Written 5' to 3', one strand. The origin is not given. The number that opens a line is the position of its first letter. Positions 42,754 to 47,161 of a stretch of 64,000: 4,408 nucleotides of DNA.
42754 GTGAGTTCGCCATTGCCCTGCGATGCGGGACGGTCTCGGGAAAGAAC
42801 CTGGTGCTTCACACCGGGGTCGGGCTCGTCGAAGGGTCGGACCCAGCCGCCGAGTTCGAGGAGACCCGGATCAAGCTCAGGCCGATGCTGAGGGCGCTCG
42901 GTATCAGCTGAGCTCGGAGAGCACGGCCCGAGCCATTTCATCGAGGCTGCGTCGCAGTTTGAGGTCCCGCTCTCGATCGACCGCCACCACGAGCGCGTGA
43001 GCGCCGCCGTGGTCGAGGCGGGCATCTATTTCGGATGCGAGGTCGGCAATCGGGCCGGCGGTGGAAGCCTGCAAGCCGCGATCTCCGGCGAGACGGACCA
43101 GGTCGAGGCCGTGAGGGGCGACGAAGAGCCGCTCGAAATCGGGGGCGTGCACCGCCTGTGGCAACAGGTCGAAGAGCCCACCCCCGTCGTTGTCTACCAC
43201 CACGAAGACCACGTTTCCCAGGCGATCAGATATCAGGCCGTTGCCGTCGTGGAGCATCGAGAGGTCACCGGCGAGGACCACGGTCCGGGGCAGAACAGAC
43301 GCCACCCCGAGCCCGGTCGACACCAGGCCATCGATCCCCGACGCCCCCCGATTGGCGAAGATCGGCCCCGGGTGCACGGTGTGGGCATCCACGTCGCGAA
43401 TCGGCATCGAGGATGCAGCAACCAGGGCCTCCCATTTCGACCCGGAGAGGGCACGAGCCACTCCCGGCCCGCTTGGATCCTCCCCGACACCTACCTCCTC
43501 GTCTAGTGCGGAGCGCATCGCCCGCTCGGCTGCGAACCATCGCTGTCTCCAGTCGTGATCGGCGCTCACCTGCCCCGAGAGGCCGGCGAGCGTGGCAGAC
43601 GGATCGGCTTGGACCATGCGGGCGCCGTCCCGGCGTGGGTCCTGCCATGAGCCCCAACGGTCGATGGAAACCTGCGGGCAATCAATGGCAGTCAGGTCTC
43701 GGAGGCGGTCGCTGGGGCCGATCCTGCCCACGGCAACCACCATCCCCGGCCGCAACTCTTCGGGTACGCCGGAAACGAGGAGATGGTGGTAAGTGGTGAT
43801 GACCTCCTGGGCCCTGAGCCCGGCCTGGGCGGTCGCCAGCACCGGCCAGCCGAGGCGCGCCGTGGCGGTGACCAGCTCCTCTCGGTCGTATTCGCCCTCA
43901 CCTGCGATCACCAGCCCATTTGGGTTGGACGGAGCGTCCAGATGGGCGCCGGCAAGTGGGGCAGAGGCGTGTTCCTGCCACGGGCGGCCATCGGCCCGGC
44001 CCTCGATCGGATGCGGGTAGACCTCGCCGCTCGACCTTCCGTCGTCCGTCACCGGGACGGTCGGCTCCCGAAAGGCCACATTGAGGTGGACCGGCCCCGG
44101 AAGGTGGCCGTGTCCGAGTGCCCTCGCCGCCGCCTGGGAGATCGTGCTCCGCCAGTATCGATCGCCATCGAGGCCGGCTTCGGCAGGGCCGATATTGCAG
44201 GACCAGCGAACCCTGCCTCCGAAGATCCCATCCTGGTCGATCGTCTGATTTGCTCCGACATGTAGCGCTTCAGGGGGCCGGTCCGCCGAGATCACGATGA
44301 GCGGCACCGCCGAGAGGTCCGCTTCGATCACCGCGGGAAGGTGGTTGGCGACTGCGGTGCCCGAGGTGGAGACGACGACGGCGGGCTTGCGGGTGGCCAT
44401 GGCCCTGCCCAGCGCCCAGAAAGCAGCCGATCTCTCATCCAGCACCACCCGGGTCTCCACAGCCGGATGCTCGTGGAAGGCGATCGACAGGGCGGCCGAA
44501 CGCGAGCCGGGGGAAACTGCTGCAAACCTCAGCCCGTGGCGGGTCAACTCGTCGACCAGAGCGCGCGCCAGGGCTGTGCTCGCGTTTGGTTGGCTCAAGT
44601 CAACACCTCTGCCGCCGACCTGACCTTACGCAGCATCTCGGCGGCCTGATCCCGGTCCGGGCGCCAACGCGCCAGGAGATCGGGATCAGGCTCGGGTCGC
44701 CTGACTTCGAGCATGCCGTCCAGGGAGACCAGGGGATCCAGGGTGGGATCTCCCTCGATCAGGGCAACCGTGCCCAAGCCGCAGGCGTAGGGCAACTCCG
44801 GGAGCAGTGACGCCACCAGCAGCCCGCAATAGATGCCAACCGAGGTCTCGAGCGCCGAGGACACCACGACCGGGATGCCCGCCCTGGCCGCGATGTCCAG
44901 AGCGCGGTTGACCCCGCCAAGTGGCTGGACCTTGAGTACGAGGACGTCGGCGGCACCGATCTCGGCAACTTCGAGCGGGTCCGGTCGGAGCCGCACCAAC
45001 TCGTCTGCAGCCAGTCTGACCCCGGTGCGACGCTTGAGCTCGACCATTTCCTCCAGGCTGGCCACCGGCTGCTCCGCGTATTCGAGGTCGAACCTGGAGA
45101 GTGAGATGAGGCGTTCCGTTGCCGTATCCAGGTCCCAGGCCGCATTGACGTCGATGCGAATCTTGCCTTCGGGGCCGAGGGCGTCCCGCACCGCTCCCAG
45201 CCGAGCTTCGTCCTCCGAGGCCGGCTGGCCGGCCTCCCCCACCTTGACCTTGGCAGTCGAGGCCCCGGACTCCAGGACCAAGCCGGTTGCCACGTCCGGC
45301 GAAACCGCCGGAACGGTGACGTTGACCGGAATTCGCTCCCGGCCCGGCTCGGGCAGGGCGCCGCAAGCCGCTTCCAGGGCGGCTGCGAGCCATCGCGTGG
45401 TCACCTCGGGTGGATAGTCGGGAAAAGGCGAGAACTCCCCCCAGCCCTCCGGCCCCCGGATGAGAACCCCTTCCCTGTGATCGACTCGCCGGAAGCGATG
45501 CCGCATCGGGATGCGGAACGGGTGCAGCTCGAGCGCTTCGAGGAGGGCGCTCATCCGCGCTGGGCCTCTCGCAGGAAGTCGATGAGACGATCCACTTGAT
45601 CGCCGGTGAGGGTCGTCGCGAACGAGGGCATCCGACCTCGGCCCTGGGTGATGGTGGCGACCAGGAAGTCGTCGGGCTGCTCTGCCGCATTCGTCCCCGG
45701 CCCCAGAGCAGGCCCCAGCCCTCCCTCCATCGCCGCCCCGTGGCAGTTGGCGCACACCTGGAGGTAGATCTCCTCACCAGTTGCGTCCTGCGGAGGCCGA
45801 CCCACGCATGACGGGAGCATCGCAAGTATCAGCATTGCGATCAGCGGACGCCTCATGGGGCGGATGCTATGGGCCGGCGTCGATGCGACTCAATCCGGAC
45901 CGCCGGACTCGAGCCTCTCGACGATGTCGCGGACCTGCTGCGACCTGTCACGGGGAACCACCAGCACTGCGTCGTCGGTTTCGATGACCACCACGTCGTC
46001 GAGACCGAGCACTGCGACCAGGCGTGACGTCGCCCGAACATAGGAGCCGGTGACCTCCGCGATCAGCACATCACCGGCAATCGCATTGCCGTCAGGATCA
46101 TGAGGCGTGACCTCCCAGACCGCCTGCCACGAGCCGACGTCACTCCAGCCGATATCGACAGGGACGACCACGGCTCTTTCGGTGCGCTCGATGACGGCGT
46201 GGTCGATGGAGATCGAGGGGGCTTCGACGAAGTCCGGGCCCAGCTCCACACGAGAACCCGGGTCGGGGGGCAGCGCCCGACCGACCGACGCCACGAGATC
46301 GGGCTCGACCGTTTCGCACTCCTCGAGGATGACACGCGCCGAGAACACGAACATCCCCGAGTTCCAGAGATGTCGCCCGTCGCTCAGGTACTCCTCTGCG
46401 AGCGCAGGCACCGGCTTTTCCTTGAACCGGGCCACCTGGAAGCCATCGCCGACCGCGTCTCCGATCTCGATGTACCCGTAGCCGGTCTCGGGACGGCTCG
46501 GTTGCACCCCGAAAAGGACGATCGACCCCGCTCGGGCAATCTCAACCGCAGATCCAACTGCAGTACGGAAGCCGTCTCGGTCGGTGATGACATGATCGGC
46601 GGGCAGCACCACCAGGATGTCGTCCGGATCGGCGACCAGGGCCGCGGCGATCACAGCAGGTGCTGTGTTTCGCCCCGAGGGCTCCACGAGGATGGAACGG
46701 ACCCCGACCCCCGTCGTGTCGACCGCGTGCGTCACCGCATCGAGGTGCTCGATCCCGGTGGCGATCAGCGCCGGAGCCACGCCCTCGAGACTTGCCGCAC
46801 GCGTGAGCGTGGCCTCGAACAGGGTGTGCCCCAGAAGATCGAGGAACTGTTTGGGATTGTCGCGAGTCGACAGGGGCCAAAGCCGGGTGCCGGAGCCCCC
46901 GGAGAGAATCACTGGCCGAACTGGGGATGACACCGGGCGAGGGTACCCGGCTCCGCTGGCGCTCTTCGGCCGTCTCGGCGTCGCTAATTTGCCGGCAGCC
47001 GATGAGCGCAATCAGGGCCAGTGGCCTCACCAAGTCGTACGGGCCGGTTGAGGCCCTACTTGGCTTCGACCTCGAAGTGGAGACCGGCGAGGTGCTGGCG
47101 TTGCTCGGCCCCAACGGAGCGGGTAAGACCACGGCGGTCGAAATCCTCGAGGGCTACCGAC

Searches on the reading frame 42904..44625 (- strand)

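Call 22: search_protein_families(library=pfam, proteins=[window:42904-44625:-], max_evalue=0.00001)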
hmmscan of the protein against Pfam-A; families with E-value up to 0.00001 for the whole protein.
window:42904-44625:- (573 aa): 1 family
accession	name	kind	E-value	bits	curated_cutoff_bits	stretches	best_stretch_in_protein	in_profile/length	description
PF02776.23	TPP_enzyme_N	-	3.6e-22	78.8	26.8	1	19-132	3-117/119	Thiamine pyrophosphate enzyme, N-terminal TPP binding domain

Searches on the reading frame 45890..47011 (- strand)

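Call 22: search_protein_families(library=pfam, proteins=[window:45890-47011:-], max_evalue=0.00001)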
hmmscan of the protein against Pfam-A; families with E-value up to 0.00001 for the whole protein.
window:45890-47011:- (373 aa): 3 families
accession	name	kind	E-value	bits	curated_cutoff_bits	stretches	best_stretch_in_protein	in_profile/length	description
PF00483.29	NTP_transferase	-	2.5e-46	158.7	21.2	1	33-305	2-242/245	Nucleotidyl transferase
PF22640.1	ManC_GMP_beta-helix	-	1.5e-15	57.3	27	1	319-367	7-55/55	MannoseP isomerase/GMP-like beta-helix domain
PF12804.13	NTP_transf_3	-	1.7e-08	35.3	27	1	34-148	2-104/160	MobA-like NTP transferase domain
